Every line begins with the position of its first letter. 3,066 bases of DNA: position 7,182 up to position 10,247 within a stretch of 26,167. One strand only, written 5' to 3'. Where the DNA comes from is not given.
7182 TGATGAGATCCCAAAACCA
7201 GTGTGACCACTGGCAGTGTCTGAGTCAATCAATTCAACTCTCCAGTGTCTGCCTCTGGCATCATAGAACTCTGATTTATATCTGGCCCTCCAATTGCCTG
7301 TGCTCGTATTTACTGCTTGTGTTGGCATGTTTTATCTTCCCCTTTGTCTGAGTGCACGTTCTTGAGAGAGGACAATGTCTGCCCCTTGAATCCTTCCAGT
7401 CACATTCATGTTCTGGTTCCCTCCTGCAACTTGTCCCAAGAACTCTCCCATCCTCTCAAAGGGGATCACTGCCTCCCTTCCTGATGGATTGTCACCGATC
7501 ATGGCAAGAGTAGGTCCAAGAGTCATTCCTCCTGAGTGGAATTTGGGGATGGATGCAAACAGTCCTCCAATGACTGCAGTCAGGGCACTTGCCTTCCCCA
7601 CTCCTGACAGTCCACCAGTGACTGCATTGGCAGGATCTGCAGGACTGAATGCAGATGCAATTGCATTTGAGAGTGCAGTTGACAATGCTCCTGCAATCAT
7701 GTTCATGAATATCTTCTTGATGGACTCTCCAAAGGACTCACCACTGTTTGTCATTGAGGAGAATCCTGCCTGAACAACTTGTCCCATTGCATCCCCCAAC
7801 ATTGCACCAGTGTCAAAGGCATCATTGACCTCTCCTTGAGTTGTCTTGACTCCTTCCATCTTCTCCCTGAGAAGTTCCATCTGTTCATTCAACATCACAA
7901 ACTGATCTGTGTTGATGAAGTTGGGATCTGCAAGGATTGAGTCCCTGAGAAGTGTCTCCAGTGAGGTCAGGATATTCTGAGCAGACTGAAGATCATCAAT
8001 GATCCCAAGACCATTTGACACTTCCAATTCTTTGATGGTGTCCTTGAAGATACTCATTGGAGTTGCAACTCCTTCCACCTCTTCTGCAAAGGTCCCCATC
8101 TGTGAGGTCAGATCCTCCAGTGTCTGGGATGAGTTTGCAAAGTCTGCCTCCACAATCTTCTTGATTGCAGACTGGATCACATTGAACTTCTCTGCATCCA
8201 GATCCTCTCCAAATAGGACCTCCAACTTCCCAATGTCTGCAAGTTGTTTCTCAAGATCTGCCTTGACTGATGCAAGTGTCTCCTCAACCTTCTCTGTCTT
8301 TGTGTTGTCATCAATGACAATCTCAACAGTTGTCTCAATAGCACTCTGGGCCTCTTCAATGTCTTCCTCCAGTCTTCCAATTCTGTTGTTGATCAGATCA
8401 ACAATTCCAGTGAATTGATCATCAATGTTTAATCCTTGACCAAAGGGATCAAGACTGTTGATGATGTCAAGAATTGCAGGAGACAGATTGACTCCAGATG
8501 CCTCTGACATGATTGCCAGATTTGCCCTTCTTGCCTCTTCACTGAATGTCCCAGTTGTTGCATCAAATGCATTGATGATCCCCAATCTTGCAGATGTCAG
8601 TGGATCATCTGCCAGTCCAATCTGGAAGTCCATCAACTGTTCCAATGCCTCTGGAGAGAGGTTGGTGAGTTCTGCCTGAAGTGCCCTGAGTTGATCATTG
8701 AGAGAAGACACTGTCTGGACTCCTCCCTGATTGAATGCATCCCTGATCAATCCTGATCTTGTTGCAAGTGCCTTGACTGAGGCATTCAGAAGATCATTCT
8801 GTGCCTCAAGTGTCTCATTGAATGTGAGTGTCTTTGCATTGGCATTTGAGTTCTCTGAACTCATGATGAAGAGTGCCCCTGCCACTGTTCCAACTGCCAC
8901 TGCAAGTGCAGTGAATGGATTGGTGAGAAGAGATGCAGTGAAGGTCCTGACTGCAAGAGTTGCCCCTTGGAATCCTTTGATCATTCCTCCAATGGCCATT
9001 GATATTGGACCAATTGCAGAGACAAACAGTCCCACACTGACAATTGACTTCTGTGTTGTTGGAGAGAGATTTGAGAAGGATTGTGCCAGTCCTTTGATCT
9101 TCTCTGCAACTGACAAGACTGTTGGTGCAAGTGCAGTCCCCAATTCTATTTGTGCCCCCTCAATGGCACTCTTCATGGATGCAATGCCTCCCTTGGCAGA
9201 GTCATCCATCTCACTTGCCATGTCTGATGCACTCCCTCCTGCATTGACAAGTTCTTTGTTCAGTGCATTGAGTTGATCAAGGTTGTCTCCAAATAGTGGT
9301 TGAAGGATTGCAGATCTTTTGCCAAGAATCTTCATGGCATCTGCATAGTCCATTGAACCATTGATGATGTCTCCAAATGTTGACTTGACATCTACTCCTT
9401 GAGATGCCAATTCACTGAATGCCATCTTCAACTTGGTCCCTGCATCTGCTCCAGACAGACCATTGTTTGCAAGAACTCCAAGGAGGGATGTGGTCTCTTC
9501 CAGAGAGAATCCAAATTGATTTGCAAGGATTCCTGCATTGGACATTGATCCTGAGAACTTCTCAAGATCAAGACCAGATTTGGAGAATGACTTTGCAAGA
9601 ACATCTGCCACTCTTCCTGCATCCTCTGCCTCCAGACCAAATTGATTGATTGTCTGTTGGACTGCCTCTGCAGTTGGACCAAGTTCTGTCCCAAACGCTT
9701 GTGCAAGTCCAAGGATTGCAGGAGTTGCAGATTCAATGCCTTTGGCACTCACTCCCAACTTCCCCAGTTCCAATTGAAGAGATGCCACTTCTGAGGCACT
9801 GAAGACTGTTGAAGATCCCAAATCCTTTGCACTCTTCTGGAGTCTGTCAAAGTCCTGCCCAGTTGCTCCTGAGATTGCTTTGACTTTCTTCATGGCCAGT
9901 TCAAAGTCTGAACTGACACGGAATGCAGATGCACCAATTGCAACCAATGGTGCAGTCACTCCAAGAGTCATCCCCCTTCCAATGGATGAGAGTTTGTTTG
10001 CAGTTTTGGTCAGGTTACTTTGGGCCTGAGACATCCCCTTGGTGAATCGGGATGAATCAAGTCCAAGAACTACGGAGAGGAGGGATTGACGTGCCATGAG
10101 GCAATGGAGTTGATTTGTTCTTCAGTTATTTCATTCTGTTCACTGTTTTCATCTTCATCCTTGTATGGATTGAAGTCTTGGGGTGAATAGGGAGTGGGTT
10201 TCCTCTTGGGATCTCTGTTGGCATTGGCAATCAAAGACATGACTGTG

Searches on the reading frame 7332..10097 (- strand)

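Call 34: search_protein_families(library=phrogs, proteins=[window:7332-10097:-], max_evalue=0.001)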
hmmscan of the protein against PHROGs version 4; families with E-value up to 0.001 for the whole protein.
window:7332-10097:- (921 aa): 27 families (the best 25 are shown)
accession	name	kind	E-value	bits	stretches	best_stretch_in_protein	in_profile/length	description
phrog_1533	-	tail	2.6e-90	304.7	2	17-233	200-424/1688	tail length tape measure protein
phrog_1272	-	tail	3.3e-70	238.2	1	19-850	209-1052/1606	tail length tape measure protein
phrog_4704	-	tail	3.7e-63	215.2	2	17-233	174-390/625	tail length tape measure protein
phrog_28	-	tail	1.6e-60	206.8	1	17-411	221-673/1228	tail length tape measure protein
phrog_991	-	tail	1e-55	190.1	1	16-412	252-669/1966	tail length tape measure protein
phrog_5218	-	unknown function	2.3e-49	169.5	2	16-248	176-409/1599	-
phrog_1293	-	tail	3.1e-49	168.8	1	14-379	131-541/1424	tail length tape measure protein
phrog_9696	-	tail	4.3e-47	161.6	1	9-238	26-257/1415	tail length tape measure protein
phrog_167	-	tail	6.3e-46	157.7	1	17-879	246-1062/1555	tail length tape measure protein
phrog_5493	-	tail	4.4e-38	132.2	1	18-231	27-239/1102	tail length tape measure protein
phrog_19074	-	unknown function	1.1e-31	110.6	2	57-232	150-325/1384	-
phrog_28420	-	tail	1.4e-31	110.4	1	58-344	54-352/906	tail length tape measure protein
phrog_58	-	tail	1.2e-30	107.7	1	16-505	277-685/1544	tail length tape measure protein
phrog_38390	-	tail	1.7e-23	83.7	1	13-437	10-473/1029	tail length tape measure protein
phrog_26705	-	unknown function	7.4e-23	81.4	1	63-340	307-601/1302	-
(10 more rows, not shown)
